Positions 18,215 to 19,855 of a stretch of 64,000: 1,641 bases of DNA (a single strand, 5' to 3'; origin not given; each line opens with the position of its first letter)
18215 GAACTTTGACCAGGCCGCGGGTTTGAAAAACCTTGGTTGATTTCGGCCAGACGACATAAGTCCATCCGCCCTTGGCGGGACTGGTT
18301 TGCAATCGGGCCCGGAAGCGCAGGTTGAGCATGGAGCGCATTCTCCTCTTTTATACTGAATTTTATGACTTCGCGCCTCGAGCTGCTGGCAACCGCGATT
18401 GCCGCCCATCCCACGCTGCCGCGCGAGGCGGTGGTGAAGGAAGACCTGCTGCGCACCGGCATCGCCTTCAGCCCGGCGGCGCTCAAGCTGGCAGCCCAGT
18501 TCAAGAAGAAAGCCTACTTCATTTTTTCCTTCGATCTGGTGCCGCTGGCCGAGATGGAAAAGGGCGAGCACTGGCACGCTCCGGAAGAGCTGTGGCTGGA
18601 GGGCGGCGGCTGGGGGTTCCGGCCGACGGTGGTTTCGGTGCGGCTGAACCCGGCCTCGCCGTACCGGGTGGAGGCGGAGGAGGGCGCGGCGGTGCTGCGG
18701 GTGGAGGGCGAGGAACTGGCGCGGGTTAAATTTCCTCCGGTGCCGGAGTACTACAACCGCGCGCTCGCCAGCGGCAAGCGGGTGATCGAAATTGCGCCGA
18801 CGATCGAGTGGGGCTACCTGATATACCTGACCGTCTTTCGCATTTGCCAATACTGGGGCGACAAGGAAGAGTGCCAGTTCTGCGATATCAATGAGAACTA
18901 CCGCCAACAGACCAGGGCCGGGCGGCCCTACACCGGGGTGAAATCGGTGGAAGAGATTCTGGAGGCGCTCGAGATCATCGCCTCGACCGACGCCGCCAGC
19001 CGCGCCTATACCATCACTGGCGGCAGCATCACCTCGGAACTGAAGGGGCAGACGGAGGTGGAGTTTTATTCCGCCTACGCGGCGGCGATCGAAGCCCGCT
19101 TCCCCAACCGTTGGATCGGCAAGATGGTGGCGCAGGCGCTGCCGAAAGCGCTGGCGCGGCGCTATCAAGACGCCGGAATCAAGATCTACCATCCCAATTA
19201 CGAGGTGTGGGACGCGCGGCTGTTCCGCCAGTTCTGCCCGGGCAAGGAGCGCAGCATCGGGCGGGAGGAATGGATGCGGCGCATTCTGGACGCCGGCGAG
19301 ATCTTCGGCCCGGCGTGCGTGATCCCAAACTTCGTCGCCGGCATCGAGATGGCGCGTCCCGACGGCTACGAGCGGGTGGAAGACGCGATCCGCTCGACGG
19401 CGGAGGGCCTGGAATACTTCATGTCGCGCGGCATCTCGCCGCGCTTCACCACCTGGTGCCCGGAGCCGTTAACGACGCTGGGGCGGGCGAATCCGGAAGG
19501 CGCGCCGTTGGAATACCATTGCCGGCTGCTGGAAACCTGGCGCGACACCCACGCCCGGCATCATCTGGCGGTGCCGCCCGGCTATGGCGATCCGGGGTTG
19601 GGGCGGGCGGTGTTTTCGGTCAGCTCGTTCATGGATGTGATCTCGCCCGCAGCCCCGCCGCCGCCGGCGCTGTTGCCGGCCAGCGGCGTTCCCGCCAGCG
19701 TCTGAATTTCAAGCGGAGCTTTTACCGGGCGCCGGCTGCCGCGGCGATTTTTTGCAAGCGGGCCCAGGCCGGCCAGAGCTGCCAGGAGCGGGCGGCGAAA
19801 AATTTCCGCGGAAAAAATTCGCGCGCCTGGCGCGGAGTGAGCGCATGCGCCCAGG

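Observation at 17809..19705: Non-canonical CX8CX2C radical-SAM-like enzyme divergently paired with ThiS and a DUF1905 protein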

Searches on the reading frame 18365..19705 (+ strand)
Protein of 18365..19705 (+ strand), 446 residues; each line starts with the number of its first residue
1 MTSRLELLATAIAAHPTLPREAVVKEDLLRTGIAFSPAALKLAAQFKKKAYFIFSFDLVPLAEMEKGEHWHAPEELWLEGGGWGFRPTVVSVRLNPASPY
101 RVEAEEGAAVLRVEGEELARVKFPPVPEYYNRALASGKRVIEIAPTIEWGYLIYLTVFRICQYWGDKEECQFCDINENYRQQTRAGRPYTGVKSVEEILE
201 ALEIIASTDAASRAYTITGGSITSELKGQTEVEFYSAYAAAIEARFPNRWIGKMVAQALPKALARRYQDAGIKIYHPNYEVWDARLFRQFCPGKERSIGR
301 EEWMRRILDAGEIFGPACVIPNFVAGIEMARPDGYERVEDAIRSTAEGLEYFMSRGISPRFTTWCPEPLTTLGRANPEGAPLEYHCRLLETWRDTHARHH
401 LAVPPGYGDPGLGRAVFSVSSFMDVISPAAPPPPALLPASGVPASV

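Call 3: search_protein_families(library=pfam, proteins=[window:18365-19705:+], max_evalue=0.01)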
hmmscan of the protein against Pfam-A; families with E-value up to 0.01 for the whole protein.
window:18365-19705:+ (446 aa): 0 families

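Call 4: search_protein_families(library=ncbifam, proteins=[window:18365-19705:+], max_evalue=0.01)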
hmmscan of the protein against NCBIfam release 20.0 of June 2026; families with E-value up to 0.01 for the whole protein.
window:18365-19705:+ (446 aa): 2 families
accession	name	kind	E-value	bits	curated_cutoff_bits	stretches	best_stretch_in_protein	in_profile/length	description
NF045502.1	variant_rSAM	domain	4.4e-52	177.2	125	1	22-374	5-335/357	radical SAM protein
TIGR04043.1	rSAM_MSMEG_0568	hypoth_equivalog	2.7e-09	36.5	303.7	1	96-327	49-271/354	MSMEG_0568 family radical SAM protein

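Call 5: find_homologous_proteins(query=window:18365-19702:+, max_evalue=0.001)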
Query window:18365-19702:+ (446 aa): 2775 proteins with E <= 0.001 among 8000 candidates; the best 120 are listed.
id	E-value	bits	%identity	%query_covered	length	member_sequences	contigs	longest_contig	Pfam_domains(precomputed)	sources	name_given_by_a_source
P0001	0.0e+0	1028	100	100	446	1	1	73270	-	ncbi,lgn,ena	-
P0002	9.4e-265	896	87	96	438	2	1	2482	PF04055.28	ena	-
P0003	2.2e-261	885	86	98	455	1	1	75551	PF04055.28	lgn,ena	-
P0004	5.1e-230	782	77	96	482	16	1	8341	-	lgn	-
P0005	3.7e-229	779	76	97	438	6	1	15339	-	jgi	-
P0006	4.1e-229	779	62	78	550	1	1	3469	-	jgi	jgi:hypothetical protein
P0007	1.3e-228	777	77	96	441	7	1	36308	PF04055.28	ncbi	-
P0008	4.6e-228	775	78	95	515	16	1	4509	PF04055.28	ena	-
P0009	1.4e-227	774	76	95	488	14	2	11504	-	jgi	-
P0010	5.1e-226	769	76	95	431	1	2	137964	-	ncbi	ncbi:MAG: radical SAM protein [Terriglobales bacterium]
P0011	1.7e-225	767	75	98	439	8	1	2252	PF04055.28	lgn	-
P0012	3.1e-225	766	76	96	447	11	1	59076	-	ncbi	ncbi:MAG TPA: radical SAM protein [Terriglobales bacterium]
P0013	1.5e-224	764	77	97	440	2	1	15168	PF04055.28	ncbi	ncbi:MAG: radical SAM protein [Terriglobales bacterium]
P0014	2.8e-224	763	74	97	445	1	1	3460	-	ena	-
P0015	3.0e-224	763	76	96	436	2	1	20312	PF04055.28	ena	-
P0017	1.8e-223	760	77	97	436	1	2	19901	PF04055.28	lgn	-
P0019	1.2e-222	758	76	96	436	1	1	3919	PF04055.28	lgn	-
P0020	2.6e-222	756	72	100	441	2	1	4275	PF04055.28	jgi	jgi:hypothetical protein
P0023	8.2e-222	755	73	96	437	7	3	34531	PF04055.28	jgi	jgi:hypothetical protein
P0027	5.8e-220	749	73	96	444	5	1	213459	PF04055.28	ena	-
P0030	2.8e-219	747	73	96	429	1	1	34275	PF04055.28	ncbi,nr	ncbi:MAG: radical SAM protein [Acidobacteriota bacterium]|nr:radical SAM protein [Acidobacteriota ba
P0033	2.3e-218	743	72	95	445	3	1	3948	PF04055.28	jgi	jgi:hypothetical protein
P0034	5.6e-218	742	73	96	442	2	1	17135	PF04055.28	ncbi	-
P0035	2.0e-217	740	71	96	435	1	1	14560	PF04055.28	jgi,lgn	jgi:hypothetical protein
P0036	5.1e-217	739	71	96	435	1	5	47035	PF04055.28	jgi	jgi:hypothetical protein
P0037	1.6e-216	737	76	91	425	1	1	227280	PF04055.28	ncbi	-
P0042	3.5e-202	690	69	98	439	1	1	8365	PF04055.28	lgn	-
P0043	6.9e-202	689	71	95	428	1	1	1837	PF04055.28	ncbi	-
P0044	5.8e-201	686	68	98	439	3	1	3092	PF04055.28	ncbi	-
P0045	6.9e-201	686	68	97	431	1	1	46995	PF04055.28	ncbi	-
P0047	9.0e-199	679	68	96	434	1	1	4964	PF04055.28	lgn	-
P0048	1.4e-198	678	68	96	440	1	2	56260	PF04055.28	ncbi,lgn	ncbi:MAG: radical SAM protein [Acidobacteriota bacterium]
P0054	5.4e-197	673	67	96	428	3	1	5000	PF04055.28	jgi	jgi:hypothetical protein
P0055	9.1e-197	672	65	100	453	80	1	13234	PF04055.28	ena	-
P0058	1.4e-196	672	67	95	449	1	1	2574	PF04055.28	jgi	jgi:hypothetical protein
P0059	1.1e-195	669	66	97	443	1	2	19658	PF04055.28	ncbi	-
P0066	3.6e-194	664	66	96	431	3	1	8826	PF04055.28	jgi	jgi:hypothetical protein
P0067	4.0e-194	664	67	96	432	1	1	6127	PF04055.28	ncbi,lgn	-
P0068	4.8e-194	663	66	96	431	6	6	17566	PF04055.28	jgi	jgi:hypothetical protein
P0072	6.8e-194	663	67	96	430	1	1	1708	PF04055.28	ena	-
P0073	8.0e-194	663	66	96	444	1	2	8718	PF04055.28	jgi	jgi:hypothetical protein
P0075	1.9e-193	661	66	98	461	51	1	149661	PF04055.28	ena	-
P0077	3.6e-193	660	66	96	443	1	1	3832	PF04055.28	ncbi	-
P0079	8.6e-193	659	66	95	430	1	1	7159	PF04055.28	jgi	jgi:hypothetical protein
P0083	3.0e-192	657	66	97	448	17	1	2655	PF04055.28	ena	-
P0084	3.1e-192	657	68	94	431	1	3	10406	PF04055.28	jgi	jgi:hypothetical protein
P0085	3.6e-192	657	66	93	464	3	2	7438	PF04055.28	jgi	-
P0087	6.6e-192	656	66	93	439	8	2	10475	PF04055.28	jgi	jgi:hypothetical protein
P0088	1.1e-191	656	66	96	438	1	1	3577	PF04055.28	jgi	-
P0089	1.2e-191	655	66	94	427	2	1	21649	PF04055.28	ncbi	-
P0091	1.9e-191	655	65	97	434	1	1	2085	PF04055.28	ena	-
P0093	3.6e-191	654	66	96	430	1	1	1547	PF04055.28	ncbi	-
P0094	3.7e-191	654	65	96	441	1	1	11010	PF04055.28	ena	-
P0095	3.8e-191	654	67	94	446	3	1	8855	-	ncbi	ncbi:MAG TPA: radical SAM protein [Ktedonobacterales bacterium]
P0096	4.6e-191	653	67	95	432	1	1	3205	PF04055.28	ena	-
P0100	1.8e-190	652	66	96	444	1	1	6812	PF04055.28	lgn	-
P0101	2.1e-190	651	66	96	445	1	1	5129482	PF04055.28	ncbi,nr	ncbi:MAG: radical SAM protein [Acidobacteriota bacterium]|nr:MAG: radical SAM protein [Acidobacterio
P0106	3.8e-190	650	66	96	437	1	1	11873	PF04055.28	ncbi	-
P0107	4.5e-190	650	65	95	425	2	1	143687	PF04055.28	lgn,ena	-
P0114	9.9e-190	649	64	97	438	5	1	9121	PF04055.28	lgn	-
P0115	1.0e-189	649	66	96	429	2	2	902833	PF04055.28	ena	-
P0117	1.2e-189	649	65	96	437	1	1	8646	PF04055.28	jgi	jgi:hypothetical protein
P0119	1.4e-189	649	64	96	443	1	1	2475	PF04055.28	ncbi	-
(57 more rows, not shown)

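Call 6: search_solved_structures(query=window:18365-19702:+, max_evalue=1, show_alignments=2)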
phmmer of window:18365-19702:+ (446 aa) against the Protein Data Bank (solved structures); distinct sequences matched with E-value up to 1: 0.

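Call 8: find_related_loci(query=window:18365-19702:+, collection=genome_contigs, flank=6000)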
Query window:18365-19702:+ (446 aa) in genome_contigs; peptide patterns used: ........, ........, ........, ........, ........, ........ (x = any residue, [..] = any of these).
600 stretches matched a pattern (row limit reached: there are more); 580 encode a relative of the query (tblastn E <= 1e-3); the best 80 are kept; 80 distinct loci.
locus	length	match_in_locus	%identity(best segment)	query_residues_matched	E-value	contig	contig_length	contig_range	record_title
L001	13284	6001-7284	77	1-428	0e+0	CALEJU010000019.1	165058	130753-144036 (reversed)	MAG TPA_asm: uncultured Acidobacteria bacterium isolate SRR5457059_bin.24_CONCOCT_v1.1_MAG genome assembly, contig: ERZ7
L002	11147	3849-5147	77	2-434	0e+0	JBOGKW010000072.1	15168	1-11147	MAG: Terriglobales bacterium isolate SE1507_concoct.bin.28_sub NODE_2238_length_15168_cov_3.427964, whole genome shotgun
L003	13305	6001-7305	73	4-430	0e+0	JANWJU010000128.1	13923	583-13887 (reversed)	MAG: Acidobacteriales bacterium isolate CRAIB_MAG75 c_000000065933, whole genome shotgun sequence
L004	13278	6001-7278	74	2-427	0e+0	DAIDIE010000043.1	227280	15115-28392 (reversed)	MAG TPA_asm: Acidobacteria bacterium isolate clean356 k141_84872, whole genome shotgun sequence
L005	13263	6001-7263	76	8-427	0e+0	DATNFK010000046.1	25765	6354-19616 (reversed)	MAG TPA_asm: Terriglobales bacterium isolate SMAG_U11293 k141_1440409, whole genome shotgun sequence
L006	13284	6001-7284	73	1-428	0e+0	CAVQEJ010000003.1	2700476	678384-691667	MAG: uncultured Acidobacteriota bacterium isolate MFD02416.bin.2.81 genome assembly, contig: contig_10785, whole genome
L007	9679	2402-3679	73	1-426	0e+0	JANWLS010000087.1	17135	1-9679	MAG: Vicinamibacterales bacterium isolate CRAIB_MAG126 c_000000038623, whole genome shotgun sequence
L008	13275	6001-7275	71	3-427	0e+0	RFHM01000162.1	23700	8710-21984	MAG: Acidobacteria bacterium isolate J050 k99_354874, whole genome shotgun sequence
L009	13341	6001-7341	65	1-445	0e+0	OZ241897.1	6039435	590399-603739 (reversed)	MAG: Acidobacteriota bacterium isolate 7b4b86e9-9a4d-44db-aaa0-056d26db6e00 genome assembly, chromosome: 1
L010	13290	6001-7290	67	1-429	0e+0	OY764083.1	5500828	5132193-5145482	MAG: Acidobacteriota bacterium isolate 715e7d27-e149-44c2-9d7f-aa5f8d263fc4 genome assembly, chromosome: 1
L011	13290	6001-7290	66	1-429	0e+0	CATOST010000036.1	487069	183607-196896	MAG: uncultured Acidobacteriota bacterium isolate 29631d16-d1f7-496d-a963-fe4325465614 genome assembly, contig: contig_3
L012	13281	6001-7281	66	1-426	0e+0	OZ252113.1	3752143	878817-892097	MAG: Acidobacteriota bacterium isolate 2c58d5ee-68e6-4fab-842c-f2a4eb34635a genome assembly, chromosome: 1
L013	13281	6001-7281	65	1-426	0e+0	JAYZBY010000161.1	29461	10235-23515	MAG: Acidobacteriota bacterium isolate XB_MAG1217 DB_MAG1217_0161, whole genome shotgun sequence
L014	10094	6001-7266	68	12-431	0e+0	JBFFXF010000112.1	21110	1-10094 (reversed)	MAG: Planctomycetota bacterium isolate Mix_sand01.2020.11.D.10 k141_695278_length_21110_cov_12.0534, whole genome shotgu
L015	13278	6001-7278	66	1-426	0e+0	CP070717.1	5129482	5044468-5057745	MAG: Acidobacteriota bacterium isolate bin48 chromosome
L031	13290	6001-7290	64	2-432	0e+0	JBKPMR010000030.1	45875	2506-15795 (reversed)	MAG: Actinomycetota bacterium isolate GS_HAYS_MAG_00061 GS_HAYS_000001334135, whole genome shotgun sequence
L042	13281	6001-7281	64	3-430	2e-180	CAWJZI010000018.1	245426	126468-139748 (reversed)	MAG: uncultured Actinomycetes bacterium isolate MFD07639.bin.2.20 genome assembly, contig: contig_4645, whole genome sho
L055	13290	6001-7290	62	6-426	1e-178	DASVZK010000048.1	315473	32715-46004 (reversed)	MAG TPA_asm: Ktedonobacterales bacterium isolate SMAG_U2626 k141_606466, whole genome shotgun sequence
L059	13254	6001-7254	64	7-425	3e-178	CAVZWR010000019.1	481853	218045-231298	MAG: uncultured Actinomycetes bacterium isolate MFD02159.bin.2.38 genome assembly, contig: contig_6896, whole genome sho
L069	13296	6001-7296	63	2-428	1e-177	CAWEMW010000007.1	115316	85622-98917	MAG: uncultured Actinomycetes bacterium isolate MFD02360.bin.1.121 genome assembly, contig: contig_31207, whole genome s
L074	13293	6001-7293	62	3-428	9e-177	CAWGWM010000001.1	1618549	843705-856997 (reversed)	MAG: uncultured Thermoleophilia bacterium isolate MFD09779.bin.1.235 genome assembly, contig: contig_16180, whole genome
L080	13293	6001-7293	62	3-428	2e-176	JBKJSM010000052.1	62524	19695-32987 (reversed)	MAG: Gaiellaceae bacterium isolate ant_bin.58 S1Ck117_1249829_flag_0_multi_30.0000_len_62524, whole genome shotgun seque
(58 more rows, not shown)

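Call 13: find_encoding_contigs(protein=P0001, flank=10000, max_places=3)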
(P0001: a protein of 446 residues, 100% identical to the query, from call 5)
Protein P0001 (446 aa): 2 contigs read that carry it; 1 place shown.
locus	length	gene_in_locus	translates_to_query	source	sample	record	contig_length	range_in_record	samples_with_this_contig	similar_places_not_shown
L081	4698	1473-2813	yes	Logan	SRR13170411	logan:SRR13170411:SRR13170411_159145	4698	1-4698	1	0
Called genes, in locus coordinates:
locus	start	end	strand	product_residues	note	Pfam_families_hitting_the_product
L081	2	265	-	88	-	?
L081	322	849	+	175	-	PF08534:Redoxin, PF00578:AhpC-TSA, PF00085:Thioredoxin (weak), PF13905:Thioredoxin_8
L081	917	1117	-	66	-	PF02597:ThiS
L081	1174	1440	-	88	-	PF08922:DUF1905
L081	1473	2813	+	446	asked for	-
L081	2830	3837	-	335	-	PF01095:Pectinesterase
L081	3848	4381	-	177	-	PF05163:DinB (weak), PF11716:MDMPI_N (weak), PF12867:DinB_2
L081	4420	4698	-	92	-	?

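Call 14: find_encoding_contigs(protein=P0101, flank=8000, max_places=2)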
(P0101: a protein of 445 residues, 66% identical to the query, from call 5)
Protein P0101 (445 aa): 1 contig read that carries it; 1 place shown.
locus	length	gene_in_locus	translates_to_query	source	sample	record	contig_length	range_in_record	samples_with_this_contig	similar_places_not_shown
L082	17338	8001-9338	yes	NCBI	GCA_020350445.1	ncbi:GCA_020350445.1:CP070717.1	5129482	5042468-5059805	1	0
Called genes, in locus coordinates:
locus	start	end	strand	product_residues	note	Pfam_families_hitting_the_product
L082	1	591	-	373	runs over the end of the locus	PF06439:3keto-disac_hyd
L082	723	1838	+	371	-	PF01264:Chorismate_synt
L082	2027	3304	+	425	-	PF13185:GAF_2, PF01590:GAF, PF00512:HisKA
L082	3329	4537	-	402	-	PF01963:TraB_PrgY_gumN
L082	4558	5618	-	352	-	-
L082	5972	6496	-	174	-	PF10602:RPN7 (faint), PF13374:TPR_10 (faint), PF24575:TPR_Slam (faint), PF13428:TPR_14 (faint), PF00515:TPR_1 (faint), PF13176:TPR_7 (faint), PF13181:TPR_8 (faint), PF07719:TPR_2 (weak), +3 more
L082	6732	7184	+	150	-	PF03259:Robl_LC7 (weak)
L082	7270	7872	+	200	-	PF00025:Arf (faint)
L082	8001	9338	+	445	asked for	PF04055:Radical_SAM (weak)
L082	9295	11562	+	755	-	PF01301:Glyco_hydro_35, PF02449:Glyco_hydro_42, PF08532:Glyco_hydro_42M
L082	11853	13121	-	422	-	PF00764:Arginosuc_synth, PF20979:Arginosuc_syn_C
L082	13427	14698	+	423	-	PF04055:Radical_SAM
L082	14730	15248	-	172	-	PF08984:DUF1858, PF10006:DUF2249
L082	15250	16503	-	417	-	PF08448:PAS_4 (faint), PF04282:DUF438, PF01814:Hemerythrin, PF13596:PAS_10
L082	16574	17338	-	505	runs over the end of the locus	PF04055:Radical_SAM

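Call 15: search_protein_representatives(protein=window:18365-19702:+)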
Query: 446 residues. Proteins with E-value up to 0.001 (for the whole library): 759; up to 1e-10: 418; up to 1e-30: 125. The best 150 are listed.
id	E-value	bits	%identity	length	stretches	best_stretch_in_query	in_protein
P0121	4.3e-179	612.4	64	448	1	1-434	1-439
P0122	6.6e-136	470.0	62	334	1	92-426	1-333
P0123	1.4e-106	373.4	63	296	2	13-206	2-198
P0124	3.2e-102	358.9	63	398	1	91-348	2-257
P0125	4.4e-101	355.2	42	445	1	16-425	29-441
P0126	1.2e-98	347.2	67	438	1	121-347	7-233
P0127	2.8e-93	329.5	39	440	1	7-424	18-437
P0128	2.9e-93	329.4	39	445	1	4-425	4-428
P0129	3.9e-93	329.0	39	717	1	12-425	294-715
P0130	1.0e-86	307.9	41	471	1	13-405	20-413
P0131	4.9e-84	299.0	36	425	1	14-425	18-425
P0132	5.6e-84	298.8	68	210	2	168-351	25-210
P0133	6.6e-84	298.6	64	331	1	137-346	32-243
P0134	3.6e-83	296.1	38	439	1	3-425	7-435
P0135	6.0e-83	295.4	47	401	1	10-383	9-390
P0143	8.6e-72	258.6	37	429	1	3-407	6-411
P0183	1.5e-44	168.8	29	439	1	13-396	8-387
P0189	1.7e-42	162.0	65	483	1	227-336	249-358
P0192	2.3e-41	158.4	41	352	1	4-242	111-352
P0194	1.7e-39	152.2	53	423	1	41-210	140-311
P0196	3.1e-39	151.3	34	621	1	98-398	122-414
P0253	1.5e-29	119.4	31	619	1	93-402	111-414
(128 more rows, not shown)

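Call 22: search_protein_families(library=ncbifam, proteins=[L055:5052-5954:+, L031:7293-8345:+, L031:3047-3643:+, L042:3627-4304:+, L080:4112-5893:-, L074:230-904:-, L031:1406-2194:+, L015:3972-4508:-], max_evalue=0.00001)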
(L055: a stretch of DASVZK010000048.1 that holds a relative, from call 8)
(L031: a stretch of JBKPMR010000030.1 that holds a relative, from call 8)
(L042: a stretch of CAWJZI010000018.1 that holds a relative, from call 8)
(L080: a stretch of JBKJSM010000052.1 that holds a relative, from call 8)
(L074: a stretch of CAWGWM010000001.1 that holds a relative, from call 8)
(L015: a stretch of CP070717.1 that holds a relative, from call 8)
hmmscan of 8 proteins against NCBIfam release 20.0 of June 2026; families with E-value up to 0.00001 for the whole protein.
L055:5052-5954:+ (300 aa): 0 families

L031:7293-8345:+ (350 aa): 9 families
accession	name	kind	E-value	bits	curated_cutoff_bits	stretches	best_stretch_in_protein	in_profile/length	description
TIGR03699.1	menaquin_MqnC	equivalog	9.3e-88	294.3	428.1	1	3-338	2-336/342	cyclic dehypoxanthinyl futalosine synthase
NF006277.0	PRK08445.1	equivalog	7.1e-59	199.4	576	1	1-333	1-334/348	dehypoxanthine futalosine cyclase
TIGR00423.1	TIGR00423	subfamily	1.5e-54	185.4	260.25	1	39-337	2-303/310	CofH family radical SAM protein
TIGR03700.1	mena_SCO4494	equivalog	5e-54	183.5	434.55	1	3-317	10-322/351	aminofutalosine synthase MqnE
NF005609.0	PRK07360.1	equivalog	8.2e-46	156.5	426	1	19-316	38-338/374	7,8-didemethyl-8-hydroxy-5-deazariboflavin synthase subunit CofH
NF006276.0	PRK08444.1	equivalog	1.1e-42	146.4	560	1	5-314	14-318/353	aminofutalosine synthase MqnE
TIGR03551.1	F420_cofH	equivalog_domain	7.3e-41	140.1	374.1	1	17-338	15-339/345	5-amino-6-(D-ribitylamino)uracil--L-tyrosine 4-hydroxyphenyl transferase CofH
NF006687.0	PRK09234.1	equivalog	5.1e-35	120.9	1018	1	19-315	509-806/849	bifunctional FO biosynthesis protein CofGH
NF004580.0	PRK05926.1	equivalog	3.8e-28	98.8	583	1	36-301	62-326/370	hypothetical protein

L031:3047-3643:+ (198 aa): 4 families
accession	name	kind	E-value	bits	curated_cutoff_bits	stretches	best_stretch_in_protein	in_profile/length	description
NF041206.1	VdcB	exception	8.6e-52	175.4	290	1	4-195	1-182/184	non-oxidative hydroxyarylic acid decarboxylases subunit B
NF004685.0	PRK06029.1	subfamily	1.4e-51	175.3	188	1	4-196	3-185/187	UbiX family flavin prenyltransferase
TIGR00421.1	ubiX_pad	subfamily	2.1e-50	171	108.9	1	5-195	2-181/181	UbiX family flavin prenyltransferase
NF041218.1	BagM_FevK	exception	1e-39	136.2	420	1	4-195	2-183/215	bagremycin/ferroverdin biosynthesis UbiX family decarboxylase BagM/FevK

L042:3627-4304:+ (225 aa): 24 families
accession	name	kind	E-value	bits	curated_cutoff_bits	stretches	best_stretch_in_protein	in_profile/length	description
TIGR01934.1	MenG_MenH_UbiE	subfamily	9.2e-66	221.3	158.35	1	11-224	1-223/223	ubiquinone/menaquinone biosynthesis methyltransferase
NF001244.0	PRK00216.1-5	equivalog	5.2e-65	219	216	1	8-224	7-235/236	bifunctional demethylmenaquinone methyltransferase/2-methoxy-6-polyprenyl-1,4-benzoquinol methylase UbiE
NF001241.0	PRK00216.1-2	equivalog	1.2e-55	188.7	327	1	9-224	11-229/231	demethylmenaquinone methyltransferase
NF052510.1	methyltran_MpqE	exception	1.5e-52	178.4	335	1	10-224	7-234/234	methyl-plastoquinone biosynthesis methyltransferase MpqE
NF001243.0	PRK00216.1-4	equivalog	1.1e-50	172.2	235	1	9-224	7-233/237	demethylmenaquinone methyltransferase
TIGR02752.1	MenG_heptapren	equivalog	6.3e-48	163.3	419.85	1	10-224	6-231/231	demethylmenaquinone methyltransferase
NF001242.0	PRK00216.1-3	equivalog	3.1e-47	161.1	351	1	11-224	30-257/258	bifunctional demethylmenaquinone methyltransferase/2-methoxy-6-polyprenyl-1,4-benzoquinol methylase UbiE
NF001240.0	PRK00216.1-1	equivalog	7.1e-45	153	378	1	8-224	22-250/251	bifunctional demethylmenaquinone methyltransferase/2-methoxy-6-polyprenyl-1,4-benzoquinol methylase UbiE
NF043040.1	corrin_prot_MT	hypoth_equivalog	7.5e-22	77.8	180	1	19-219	12-211/216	corrinoid protein-associated methyltransferase CpaM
NF007610.0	PRK10258.1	equivalog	9.5e-19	67.7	342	1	13-143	11-137/251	malonyl-ACP O-methyltransferase BioC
NF045667.1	MTase_DVU1556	equivalog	1.7e-15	57.1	155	1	38-149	12-124/213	DVU_1556 family methyltransferase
NF004452.0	PRK05785.1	equivalog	2.1e-14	53.6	207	1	9-158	9-157/228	hypothetical protein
NF041537.1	ArsM_AhpD_UU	exception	1.5e-12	47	510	1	46-145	74-181/345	arsenite methyltransferase/AhpD domain selenoprotein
NF008823.0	PRK11873.1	subfamily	5e-12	45.9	263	1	40-148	69-185/272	arsenite methyltransferase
NF047649.1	MTase_UXPK_star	exception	8.3e-12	44.7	460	1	46-144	75-181/283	methyltransferase/UXPK-star double selenoprotein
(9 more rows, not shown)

L080:4112-5893:- (593 aa): 0 families

L074:230-904:- (224 aa): 3 families
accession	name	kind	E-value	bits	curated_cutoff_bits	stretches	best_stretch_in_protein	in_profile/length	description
NF052604.1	UndecprPTUtpABac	equivalog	4.3e-27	95.5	250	1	18-207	13-185/198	undecaprenyl phosphate transporter UptA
NF052605.1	UndecprPTUptAStph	equivalog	1.7e-24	86.9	300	1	13-205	5-186/197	undecaprenyl phosphate transporter UptA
NF008102.0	PRK10847.1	equivalog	4.3e-10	39.7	236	1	13-195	18-191/219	DedA family protein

L031:1406-2194:+ (262 aa): 4 families
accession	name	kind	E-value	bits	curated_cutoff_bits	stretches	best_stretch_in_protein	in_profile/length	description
NF002990.0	PRK03735.1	subfamily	2.3e-65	220.5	325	1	19-227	7-222/223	cytochrome b6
NF040969.1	cytb_ExtP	equivalog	8.8e-64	215.1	290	1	47-223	25-201/205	selenite/tellurite reduction operon b-type cytochrome ExtP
NF050120.1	bc1_QcrB_actin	exception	1.6e-43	149.3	500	1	77-223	73-219/458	cytochrome bc1 complex cytochrome b subunit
NF041076.1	cyt_b_SoxC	equivalog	1.2e-33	116.8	740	1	47-243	28-219/542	proton pump complex cytochrome B SoxC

L015:3972-4508:- (178 aa): 3 families
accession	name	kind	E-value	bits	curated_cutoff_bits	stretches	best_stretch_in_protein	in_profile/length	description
NF047558.1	TPR_END_plus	domain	1.1e-16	60.5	32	1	121-175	1-55/56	TPR end-of-group domain-containing protein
NF040959.1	MamA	equivalog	1.2e-07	31.4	200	1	83-150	70-136/204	magnetosome protein MamA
NF002725.1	PRK02603.1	equivalog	1.8e-06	28.1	143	0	91-151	42-104/173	photosystem I assembly protein Ycf3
